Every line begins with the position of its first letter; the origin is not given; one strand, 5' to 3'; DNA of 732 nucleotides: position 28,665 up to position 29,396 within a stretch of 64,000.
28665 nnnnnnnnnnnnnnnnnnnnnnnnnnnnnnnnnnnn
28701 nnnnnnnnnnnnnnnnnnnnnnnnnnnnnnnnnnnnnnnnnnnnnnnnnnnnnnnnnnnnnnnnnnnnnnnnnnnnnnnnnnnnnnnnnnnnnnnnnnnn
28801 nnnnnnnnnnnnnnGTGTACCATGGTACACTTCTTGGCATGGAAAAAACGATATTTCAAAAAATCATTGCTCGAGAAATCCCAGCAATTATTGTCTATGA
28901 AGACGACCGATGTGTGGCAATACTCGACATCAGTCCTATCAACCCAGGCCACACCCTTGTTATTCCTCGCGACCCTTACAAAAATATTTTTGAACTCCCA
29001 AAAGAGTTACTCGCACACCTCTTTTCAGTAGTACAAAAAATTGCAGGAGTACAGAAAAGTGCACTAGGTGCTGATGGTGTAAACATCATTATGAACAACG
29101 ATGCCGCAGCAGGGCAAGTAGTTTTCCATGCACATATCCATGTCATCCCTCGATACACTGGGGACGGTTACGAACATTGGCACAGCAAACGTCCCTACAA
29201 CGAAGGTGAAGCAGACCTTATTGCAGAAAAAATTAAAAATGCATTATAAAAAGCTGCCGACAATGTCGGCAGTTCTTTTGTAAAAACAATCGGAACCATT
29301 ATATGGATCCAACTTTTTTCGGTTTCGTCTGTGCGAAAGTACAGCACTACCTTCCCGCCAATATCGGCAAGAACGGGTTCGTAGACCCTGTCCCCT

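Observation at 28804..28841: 38-bp perfect palindrome containing the start codons of divergent recJ and HIT genes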

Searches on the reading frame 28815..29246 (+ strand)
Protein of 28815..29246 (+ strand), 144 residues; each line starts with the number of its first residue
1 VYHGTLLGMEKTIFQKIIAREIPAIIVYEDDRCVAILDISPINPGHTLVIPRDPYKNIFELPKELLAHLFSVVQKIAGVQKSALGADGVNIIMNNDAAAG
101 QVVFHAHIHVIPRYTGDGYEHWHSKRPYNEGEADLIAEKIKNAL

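Call 7: search_protein_families(library=pfam, proteins=[window:28815-29246:+], max_evalue=0.01)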
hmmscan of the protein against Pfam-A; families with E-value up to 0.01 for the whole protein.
window:28815-29246:+ (144 aa): 2 families
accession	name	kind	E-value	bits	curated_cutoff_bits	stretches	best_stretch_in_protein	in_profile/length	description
PF01230.28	HIT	-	1.4e-31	109.5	21.5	1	20-115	2-97/98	HIT domain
PF11969.13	DcpS_C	-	8.3e-14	52.5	24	1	11-112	1-101/114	Scavenger mRNA decapping enzyme C-term binding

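Call 10: find_encoding_contigs(protein=window:28839-29246:+, flank=3000, max_places=10)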
Protein window:28839-29246:+ (136 aa): 12 contigs read that carry it; 8 places shown.
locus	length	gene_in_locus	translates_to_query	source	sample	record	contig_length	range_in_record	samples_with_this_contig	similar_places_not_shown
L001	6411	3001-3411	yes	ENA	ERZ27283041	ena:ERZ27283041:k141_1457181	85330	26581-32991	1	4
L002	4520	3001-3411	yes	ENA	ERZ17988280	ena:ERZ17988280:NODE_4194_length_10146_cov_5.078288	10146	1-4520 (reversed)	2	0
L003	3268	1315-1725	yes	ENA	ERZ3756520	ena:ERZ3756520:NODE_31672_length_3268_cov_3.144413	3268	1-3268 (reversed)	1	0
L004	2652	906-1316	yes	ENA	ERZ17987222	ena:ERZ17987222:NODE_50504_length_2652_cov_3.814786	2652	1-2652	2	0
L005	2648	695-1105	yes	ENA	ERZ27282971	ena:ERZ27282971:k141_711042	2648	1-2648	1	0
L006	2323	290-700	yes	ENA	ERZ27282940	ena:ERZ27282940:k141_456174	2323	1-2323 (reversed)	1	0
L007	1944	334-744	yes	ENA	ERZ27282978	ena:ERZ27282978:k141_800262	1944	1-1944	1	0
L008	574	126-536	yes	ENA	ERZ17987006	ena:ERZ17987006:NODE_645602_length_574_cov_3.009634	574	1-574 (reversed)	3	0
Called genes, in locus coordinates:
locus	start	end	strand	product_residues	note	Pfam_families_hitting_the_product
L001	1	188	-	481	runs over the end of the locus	PF13567:DUF4131 (weak), PF03772:Competence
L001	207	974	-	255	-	PF00075:RNase_H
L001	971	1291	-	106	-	PF01381:HTH_3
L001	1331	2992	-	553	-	PF01368:DHH, PF02272:DHHA1 (weak), PF17768:RecJ_OB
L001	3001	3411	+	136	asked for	PF11969:DcpS_C, PF01230:HIT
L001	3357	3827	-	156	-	-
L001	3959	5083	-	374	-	PF00162:PGK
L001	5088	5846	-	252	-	PF00121:TIM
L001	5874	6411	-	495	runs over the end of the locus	-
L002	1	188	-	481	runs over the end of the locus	PF13567:DUF4131 (weak), PF03772:Competence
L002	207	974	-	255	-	PF00075:RNase_H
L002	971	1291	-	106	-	PF01381:HTH_3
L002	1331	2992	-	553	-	PF01368:DHH, PF02272:DHHA1 (weak), PF17768:RecJ_OB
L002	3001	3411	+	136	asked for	PF11969:DcpS_C, PF01230:HIT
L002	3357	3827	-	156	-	-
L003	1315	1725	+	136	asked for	PF11969:DcpS_C, PF01230:HIT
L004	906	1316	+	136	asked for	PF11969:DcpS_C, PF01230:HIT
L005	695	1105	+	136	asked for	PF11969:DcpS_C, PF01230:HIT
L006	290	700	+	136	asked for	PF11969:DcpS_C, PF01230:HIT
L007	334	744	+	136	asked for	PF11969:DcpS_C, PF01230:HIT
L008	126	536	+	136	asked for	PF11969:DcpS_C, PF01230:HIT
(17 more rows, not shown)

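Call 11: find_encoding_contigs(protein=window:28815-29246:+, flank=3000, max_places=10)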
Protein window:28815-29246:+ (144 aa): no gene with exactly this product is on record in the collection.

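Call 25: find_related_loci(query=window:28839-29246:+, collection=metagenome_contigs, flank=2500)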
Query window:28839-29246:+ (136 aa) in metagenome_contigs; peptide patterns used: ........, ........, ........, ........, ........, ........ (x = any residue, [..] = any of these).
357 stretches matched a pattern; 190 encode a relative of the query (tblastn E <= 1e-3); the best 80 are kept; 80 distinct loci.
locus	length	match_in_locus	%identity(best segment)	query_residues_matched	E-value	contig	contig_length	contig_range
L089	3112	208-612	68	2-136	3e-60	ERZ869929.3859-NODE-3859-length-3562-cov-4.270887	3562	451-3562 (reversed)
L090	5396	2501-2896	67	1-132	3e-59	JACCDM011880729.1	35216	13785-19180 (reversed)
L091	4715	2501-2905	59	2-136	1e-50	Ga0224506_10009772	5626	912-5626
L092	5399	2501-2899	51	4-136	1e-46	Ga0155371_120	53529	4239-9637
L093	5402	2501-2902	54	2-136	2e-45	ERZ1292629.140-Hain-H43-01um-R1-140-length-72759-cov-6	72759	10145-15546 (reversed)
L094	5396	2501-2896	58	5-136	2e-44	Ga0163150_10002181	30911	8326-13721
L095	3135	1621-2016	55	2-134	1e-44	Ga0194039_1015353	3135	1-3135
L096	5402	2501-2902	55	2-136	1e-44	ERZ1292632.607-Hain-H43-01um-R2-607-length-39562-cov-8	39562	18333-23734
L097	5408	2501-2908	53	1-136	2e-44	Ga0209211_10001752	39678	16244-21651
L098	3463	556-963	52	1-136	3e-44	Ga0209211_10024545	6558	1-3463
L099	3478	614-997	55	2-130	7e-44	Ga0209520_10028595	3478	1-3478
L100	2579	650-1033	55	2-130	6e-44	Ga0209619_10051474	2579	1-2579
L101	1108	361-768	51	1-136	2e-44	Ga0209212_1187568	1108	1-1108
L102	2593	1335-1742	51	1-136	4e-42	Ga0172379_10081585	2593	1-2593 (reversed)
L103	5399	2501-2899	54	4-136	2e-40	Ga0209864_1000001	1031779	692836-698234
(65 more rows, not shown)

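Call 71: find_homologous_proteins(query=window:28839-29246:+, max_evalue=1e-40)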
Query window:28839-29246:+ (136 aa): 68 proteins with E <= 1e-40 among 1584 candidates.
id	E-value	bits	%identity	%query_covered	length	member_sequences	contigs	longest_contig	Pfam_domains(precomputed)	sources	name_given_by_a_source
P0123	3.1e-85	301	100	100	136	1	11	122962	PF11969.14,PF01230.30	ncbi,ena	-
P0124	5.9e-75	268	86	100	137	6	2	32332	PF11969.14,PF01230.30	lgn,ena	-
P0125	1.5e-67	244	81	100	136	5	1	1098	PF11969.14,PF01230.30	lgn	-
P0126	5.6e-61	223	73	99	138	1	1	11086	PF11969.14,PF01230.30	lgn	-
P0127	1.5e-58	215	71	100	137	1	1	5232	PF11969.14,PF01230.30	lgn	-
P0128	3.7e-57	210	68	99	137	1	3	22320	PF11969.14,PF01230.30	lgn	-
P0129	6.4e-56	206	67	100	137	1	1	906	PF11969.14,PF01230.30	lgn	-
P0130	8.4e-55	203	67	97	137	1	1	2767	PF11969.14,PF01230.30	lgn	-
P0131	1.7e-54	202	68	97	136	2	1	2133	PF11969.14,PF01230.30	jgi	jgi:histidine triad (HIT) family protein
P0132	3.4e-54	201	67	99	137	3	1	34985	PF11969.14,PF01230.30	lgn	-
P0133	4.0e-54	200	66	100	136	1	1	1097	PF11969.14,PF01230.30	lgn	-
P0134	1.1e-53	199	65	99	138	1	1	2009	PF11969.14,PF01230.30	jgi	jgi:histidine triad (HIT) family protein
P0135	4.8e-53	197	65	97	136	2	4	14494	PF11969.14,PF01230.30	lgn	-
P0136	1.8e-51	192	63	100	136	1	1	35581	PF11969.14,PF01230.30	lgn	-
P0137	4.5e-51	191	62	99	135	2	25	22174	PF11969.14,PF01230.30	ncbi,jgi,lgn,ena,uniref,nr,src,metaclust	ncbi:hypothetical protein A3J61_02160 [Candidatus Nomurabacteria bacterium RIFCSPHIGHO2_02_FULL_38_1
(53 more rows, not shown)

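Call 72: find_encoding_contigs(protein=P0124, flank=3000, max_places=2)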
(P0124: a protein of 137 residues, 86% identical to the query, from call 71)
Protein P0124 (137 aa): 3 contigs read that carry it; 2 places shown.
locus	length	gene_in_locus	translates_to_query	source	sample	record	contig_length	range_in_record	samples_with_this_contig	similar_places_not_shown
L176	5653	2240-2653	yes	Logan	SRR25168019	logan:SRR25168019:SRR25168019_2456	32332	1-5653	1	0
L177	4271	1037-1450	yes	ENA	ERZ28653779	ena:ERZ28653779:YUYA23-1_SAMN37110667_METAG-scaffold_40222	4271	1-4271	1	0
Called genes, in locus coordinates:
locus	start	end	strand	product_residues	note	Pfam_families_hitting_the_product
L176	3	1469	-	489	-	?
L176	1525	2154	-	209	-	-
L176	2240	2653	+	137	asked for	PF11969:DcpS_C, PF01230:HIT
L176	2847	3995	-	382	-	PF00162:PGK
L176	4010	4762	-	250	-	PF00121:TIM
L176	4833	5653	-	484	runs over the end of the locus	-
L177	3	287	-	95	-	?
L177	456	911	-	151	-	-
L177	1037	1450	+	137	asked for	PF11969:DcpS_C, PF01230:HIT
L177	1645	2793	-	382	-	PF00162:PGK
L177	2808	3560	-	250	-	PF00121:TIM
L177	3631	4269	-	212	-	?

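Call 73: find_encoding_contigs(protein=P0125, flank=3000, max_places=2)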
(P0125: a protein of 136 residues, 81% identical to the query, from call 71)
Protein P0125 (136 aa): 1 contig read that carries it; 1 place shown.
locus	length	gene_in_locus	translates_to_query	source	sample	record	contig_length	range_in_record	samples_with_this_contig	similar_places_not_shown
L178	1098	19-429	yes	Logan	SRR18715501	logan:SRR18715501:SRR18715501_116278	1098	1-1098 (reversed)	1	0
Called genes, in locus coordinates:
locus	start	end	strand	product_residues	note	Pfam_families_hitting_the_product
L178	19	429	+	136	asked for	PF11969:DcpS_C, PF01230:HIT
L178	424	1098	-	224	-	?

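Call 74: find_encoding_contigs(protein=P0126, flank=3000, max_places=2)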
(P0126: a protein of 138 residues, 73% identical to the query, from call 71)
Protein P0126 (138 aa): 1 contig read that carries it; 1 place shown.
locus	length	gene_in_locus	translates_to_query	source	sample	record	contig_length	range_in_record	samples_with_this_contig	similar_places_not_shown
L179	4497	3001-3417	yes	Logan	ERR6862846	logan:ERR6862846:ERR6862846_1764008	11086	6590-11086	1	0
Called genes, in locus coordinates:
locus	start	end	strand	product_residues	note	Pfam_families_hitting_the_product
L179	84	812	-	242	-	PF00075:RNase_H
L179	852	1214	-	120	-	-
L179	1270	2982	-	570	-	PF01368:DHH, PF02272:DHHA1 (weak), PF17768:RecJ_OB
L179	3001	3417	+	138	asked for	PF11969:DcpS_C, PF01230:HIT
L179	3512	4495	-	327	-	?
